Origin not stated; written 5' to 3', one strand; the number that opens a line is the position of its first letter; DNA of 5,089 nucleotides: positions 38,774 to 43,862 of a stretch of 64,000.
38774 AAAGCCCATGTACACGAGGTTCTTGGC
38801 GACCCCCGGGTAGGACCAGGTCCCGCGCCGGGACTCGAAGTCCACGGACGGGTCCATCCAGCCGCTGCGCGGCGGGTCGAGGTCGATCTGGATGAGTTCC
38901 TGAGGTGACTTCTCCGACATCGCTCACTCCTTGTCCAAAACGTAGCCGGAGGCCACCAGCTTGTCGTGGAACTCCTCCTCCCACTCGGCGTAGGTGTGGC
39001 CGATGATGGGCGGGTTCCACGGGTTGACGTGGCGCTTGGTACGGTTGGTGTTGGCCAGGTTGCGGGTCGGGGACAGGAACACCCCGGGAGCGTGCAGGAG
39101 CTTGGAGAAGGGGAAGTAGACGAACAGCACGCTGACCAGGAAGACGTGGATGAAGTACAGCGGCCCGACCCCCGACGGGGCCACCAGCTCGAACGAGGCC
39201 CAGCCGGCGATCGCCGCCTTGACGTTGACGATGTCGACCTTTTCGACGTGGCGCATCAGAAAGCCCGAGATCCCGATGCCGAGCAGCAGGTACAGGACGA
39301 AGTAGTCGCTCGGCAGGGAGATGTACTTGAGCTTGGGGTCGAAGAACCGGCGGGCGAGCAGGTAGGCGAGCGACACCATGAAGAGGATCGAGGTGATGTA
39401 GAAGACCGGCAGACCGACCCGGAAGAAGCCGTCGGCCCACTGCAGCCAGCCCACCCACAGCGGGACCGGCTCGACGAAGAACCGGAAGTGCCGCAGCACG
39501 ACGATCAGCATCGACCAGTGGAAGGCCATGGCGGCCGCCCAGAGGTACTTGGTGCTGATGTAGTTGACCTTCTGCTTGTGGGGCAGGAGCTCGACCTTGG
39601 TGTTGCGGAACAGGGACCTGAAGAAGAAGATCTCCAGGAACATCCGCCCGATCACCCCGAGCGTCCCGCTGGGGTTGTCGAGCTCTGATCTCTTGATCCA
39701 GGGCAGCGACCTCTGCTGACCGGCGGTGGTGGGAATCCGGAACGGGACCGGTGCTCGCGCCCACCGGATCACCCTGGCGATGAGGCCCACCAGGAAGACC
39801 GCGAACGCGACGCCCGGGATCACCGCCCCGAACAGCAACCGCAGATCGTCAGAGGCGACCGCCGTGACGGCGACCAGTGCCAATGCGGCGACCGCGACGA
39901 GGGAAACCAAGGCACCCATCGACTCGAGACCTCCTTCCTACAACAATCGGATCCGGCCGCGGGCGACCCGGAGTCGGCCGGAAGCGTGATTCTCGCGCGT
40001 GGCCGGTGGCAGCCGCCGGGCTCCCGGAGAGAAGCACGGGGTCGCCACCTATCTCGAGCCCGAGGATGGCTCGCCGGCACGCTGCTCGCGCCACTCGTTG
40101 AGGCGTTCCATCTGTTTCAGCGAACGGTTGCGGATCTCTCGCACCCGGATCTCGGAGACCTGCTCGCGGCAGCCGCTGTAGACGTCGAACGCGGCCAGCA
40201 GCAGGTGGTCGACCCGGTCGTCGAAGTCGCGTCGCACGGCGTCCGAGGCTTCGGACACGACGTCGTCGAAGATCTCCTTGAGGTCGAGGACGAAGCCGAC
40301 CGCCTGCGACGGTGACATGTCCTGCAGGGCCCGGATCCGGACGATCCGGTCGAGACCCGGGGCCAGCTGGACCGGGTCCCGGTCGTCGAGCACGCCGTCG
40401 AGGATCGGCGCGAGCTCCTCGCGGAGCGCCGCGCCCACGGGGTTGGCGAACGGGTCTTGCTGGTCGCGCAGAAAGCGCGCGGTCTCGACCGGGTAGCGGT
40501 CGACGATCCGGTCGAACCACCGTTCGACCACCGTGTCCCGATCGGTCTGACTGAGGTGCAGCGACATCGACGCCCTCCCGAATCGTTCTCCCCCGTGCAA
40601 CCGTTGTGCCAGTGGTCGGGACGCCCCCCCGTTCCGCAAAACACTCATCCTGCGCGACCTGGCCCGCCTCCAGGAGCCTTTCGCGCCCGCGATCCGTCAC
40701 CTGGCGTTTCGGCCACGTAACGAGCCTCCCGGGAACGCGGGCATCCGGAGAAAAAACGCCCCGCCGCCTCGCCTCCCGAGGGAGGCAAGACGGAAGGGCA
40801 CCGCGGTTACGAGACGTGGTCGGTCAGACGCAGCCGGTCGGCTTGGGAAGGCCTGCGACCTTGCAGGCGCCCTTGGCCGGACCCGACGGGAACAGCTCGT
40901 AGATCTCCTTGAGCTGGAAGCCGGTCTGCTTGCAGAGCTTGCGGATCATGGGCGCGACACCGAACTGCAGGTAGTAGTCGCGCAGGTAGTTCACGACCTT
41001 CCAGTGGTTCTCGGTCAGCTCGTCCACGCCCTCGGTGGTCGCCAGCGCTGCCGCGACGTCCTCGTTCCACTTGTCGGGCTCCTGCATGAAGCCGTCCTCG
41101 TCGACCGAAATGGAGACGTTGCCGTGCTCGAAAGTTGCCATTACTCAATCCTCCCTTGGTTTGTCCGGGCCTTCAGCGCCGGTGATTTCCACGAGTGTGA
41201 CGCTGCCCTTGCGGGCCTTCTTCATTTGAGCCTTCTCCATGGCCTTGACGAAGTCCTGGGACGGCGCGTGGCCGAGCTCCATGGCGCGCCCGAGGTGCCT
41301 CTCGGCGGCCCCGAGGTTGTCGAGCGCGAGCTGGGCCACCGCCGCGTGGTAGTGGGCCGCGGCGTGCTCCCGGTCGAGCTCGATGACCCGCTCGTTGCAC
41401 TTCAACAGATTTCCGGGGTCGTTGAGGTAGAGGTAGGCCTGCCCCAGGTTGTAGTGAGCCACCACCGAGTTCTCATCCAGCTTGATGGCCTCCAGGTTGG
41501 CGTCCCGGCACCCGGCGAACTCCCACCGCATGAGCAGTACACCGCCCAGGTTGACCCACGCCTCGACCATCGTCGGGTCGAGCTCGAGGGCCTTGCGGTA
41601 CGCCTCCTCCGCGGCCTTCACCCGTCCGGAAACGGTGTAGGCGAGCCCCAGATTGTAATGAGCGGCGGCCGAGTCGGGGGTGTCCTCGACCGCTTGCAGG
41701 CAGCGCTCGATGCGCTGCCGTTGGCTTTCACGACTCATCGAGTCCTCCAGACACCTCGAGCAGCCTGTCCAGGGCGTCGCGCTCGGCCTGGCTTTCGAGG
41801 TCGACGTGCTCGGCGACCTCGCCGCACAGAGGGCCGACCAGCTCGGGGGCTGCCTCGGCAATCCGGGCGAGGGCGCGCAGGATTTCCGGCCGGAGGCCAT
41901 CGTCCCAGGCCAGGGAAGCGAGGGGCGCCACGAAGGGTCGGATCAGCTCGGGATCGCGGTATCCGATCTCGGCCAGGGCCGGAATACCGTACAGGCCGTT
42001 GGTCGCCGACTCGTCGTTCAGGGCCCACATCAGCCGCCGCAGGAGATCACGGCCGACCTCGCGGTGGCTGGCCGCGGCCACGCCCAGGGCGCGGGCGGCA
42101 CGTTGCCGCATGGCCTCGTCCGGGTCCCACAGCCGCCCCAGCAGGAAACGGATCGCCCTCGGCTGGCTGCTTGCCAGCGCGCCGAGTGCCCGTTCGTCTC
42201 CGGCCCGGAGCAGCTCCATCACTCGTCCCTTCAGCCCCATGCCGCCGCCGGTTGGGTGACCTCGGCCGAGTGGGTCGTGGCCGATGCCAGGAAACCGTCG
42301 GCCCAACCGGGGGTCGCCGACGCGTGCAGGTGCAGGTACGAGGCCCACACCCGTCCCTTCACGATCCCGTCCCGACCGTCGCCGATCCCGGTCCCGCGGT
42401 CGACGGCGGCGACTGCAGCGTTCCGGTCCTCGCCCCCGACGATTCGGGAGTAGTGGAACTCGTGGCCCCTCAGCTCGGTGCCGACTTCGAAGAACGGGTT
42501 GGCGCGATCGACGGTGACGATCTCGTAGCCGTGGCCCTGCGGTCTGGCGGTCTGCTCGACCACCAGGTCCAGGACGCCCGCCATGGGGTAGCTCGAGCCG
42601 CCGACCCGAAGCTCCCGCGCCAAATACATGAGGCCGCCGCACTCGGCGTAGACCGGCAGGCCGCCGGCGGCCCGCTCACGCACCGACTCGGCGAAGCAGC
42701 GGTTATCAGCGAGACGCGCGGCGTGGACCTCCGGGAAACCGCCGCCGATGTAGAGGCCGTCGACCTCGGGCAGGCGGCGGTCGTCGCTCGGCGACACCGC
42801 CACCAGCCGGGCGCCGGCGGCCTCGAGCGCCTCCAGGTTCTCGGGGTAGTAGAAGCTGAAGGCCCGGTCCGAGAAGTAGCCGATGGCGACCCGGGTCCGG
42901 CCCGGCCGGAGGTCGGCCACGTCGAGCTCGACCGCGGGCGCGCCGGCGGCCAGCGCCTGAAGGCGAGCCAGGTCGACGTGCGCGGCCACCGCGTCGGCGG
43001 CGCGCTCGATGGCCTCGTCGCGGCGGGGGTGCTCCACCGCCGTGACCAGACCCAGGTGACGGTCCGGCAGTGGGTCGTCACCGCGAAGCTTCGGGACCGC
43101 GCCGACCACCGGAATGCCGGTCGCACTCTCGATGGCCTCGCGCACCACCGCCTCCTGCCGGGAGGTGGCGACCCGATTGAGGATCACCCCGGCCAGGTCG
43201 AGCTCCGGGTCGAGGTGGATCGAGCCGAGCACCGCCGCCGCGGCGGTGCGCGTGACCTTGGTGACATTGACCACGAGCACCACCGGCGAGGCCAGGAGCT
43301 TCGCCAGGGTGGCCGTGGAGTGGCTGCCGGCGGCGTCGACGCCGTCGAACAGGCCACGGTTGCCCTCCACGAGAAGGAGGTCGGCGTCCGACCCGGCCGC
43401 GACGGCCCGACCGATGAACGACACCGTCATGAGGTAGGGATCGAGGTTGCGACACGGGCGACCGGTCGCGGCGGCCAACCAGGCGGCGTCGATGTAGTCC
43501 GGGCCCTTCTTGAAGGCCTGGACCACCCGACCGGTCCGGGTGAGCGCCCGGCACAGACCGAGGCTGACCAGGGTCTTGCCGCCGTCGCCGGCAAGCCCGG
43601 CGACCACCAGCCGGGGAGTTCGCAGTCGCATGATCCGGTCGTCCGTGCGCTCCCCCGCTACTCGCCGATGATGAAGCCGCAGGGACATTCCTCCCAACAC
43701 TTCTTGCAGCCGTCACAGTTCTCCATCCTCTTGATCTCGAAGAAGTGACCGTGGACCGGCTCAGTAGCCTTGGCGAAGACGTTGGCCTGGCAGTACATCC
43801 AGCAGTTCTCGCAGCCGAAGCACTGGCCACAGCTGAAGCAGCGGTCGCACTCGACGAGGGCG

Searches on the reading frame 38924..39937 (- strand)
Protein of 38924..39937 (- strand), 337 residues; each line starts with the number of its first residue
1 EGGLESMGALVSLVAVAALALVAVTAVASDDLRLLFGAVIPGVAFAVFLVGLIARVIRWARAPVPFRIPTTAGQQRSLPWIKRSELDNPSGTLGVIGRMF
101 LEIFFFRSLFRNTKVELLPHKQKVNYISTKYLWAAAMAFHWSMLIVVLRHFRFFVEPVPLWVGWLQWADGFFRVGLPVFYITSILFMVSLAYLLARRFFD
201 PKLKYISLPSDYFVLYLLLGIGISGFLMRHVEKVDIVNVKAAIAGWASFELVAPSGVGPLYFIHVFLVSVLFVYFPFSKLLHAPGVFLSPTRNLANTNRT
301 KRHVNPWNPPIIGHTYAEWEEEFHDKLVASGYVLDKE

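Call 28: search_protein_families(library=ncbifam, proteins=[window:38924-39937:-], max_evalue=0.00001)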
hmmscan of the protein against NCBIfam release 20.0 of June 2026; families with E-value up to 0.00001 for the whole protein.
window:38924-39937:- (337 aa): 2 families
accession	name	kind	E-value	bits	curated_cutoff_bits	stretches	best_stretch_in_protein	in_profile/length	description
NF038037.1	cytob_DsrM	equivalog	3.3e-136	453.6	300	1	16-335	1-319/320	sulfate reduction electron transfer complex DsrMKJOP subunit DsrM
TIGR00351.1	narI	equivalog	3.1e-10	40.3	105.55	1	100-288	16-208/225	respiratory nitrate reductase subunit gamma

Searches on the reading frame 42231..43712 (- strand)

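Call 28: search_protein_families(library=ncbifam, proteins=[window:42231-43712:-], max_evalue=0.00001)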
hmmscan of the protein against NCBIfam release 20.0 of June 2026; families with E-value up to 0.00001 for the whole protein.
window:42231-43712:- (493 aa): 9 families
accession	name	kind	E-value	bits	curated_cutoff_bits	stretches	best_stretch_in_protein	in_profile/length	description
NF002204.1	PRK01077.1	equivalog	2.3e-130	435.3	254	1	33-463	2-419/420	cobyrinic acid a,c-diamide synthase CobB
TIGR00379.1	cobB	subfamily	3.8e-125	418.3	261.4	1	34-478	1-447/449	cobyrinic/hydrogenobyrinic acid a,c-diamide synthase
NF033195.1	F430_CfbB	exception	1.4e-118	396.6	560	1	34-474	1-449/451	Ni-sirohydrochlorin a,c-diamide synthase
NF053748.1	bifunc_CobBC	exception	4.4e-107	359.4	950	1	33-489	2-454/797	bifunctional hydrogenobyrinic acid a,c-diamide synthase/histidinol phosphate aminotransferase CobBC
NF010471.0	PRK13896.1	equivalog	1.3e-78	265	693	1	35-467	4-424/433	cobyrinic acid a,c-diamide synthase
NF001989.1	PRK00784.1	equivalog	5.4e-11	41.8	273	0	35-68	3-36/480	cobyric acid synthase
TIGR03800.1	PLP_synth_Pdx2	equivalog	7.5e-08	32.5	105.55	1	290-389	12-106/184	pyridoxal 5'-phosphate synthase glutaminase subunit PdxT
TIGR00313.1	cobQ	equivalog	2.4e-07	30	309.9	0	36-69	2-35/477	cobyric acid synthase CobQ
NF004921.0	PRK06278.1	equivalog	2e-06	27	354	0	30-211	237-422/482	cobyrinic acid a,c-diamide synthase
